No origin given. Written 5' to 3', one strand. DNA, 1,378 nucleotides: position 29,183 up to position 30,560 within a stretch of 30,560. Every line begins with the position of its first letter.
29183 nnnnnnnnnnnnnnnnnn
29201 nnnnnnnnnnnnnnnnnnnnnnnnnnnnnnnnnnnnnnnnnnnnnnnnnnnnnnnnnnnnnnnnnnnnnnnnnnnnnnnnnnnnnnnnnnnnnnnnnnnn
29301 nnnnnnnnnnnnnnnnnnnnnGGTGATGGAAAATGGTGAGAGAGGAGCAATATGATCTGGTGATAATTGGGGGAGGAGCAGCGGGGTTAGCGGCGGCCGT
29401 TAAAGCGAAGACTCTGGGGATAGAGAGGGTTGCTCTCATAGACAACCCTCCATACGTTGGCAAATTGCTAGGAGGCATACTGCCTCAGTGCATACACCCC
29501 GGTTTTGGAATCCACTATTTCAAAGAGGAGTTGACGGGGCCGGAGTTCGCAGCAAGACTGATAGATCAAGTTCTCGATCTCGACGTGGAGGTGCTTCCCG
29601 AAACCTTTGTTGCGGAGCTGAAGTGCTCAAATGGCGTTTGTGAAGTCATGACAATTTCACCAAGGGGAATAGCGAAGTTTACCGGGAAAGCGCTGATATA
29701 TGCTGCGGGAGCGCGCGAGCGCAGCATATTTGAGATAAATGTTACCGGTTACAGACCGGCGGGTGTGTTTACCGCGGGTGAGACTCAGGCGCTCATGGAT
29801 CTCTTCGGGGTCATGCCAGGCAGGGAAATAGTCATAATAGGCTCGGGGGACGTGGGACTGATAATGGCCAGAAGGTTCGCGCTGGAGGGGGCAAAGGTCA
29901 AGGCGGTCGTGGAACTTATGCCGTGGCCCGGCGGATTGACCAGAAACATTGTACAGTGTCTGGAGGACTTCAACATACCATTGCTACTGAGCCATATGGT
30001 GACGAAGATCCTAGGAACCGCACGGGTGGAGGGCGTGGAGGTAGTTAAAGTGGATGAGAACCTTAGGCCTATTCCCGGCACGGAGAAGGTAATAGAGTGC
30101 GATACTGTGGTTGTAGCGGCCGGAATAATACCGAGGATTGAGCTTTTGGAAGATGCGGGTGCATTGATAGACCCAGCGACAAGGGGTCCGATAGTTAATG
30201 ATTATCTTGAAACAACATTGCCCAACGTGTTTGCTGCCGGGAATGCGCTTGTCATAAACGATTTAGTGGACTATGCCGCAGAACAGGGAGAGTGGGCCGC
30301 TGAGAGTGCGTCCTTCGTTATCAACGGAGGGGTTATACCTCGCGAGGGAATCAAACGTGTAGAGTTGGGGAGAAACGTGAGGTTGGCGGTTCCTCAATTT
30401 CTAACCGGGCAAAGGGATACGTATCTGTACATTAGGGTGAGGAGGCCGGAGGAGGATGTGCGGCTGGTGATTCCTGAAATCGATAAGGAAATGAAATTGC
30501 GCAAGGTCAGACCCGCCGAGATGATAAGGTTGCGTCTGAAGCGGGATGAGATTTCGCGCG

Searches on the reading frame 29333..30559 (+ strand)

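Call 14: search_protein_families(library=pfam, proteins=[window:29333-30559:+])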
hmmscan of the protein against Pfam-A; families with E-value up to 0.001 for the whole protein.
window:29333-30559:+ (409 aa): 8 families
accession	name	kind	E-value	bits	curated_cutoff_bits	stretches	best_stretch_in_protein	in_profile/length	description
PF07992.20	Pyr_redox_2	-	1.6e-29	103.7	26.1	1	7-319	1-291/291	Pyridine nucleotide-disulphide oxidoreductase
PF00890.30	FAD_binding_2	-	1.7e-12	47.7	20.4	2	8-41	1-33/414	FAD binding domain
PF13738.12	Pyr_redox_3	-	5.8e-11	42.6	30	2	160-303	161-305/305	Pyridine nucleotide-disulphide oxidoreductase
PF12831.13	FAD_oxidored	-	1.4e-08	34.9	27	1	8-43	1-35/416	FAD dependent oxidoreductase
PF00070.33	Pyr_redox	-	6.3e-08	33.5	22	1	166-237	2-79/82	Pyridine nucleotide-disulphide oxidoreductase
PF03486.20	HI0933_like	-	6.6e-07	29.5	50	1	8-44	2-37/244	HI0933-like protein Rossmann domain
PF01266.30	DAO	-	3.7e-06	27.1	27.9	0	8-38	1-30/353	FAD dependent oxidoreductase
PF13450.12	NAD_binding_8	-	6.5e-06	26.8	21.9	0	11-43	1-32/68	NAD(P)-binding Rossmann-like domain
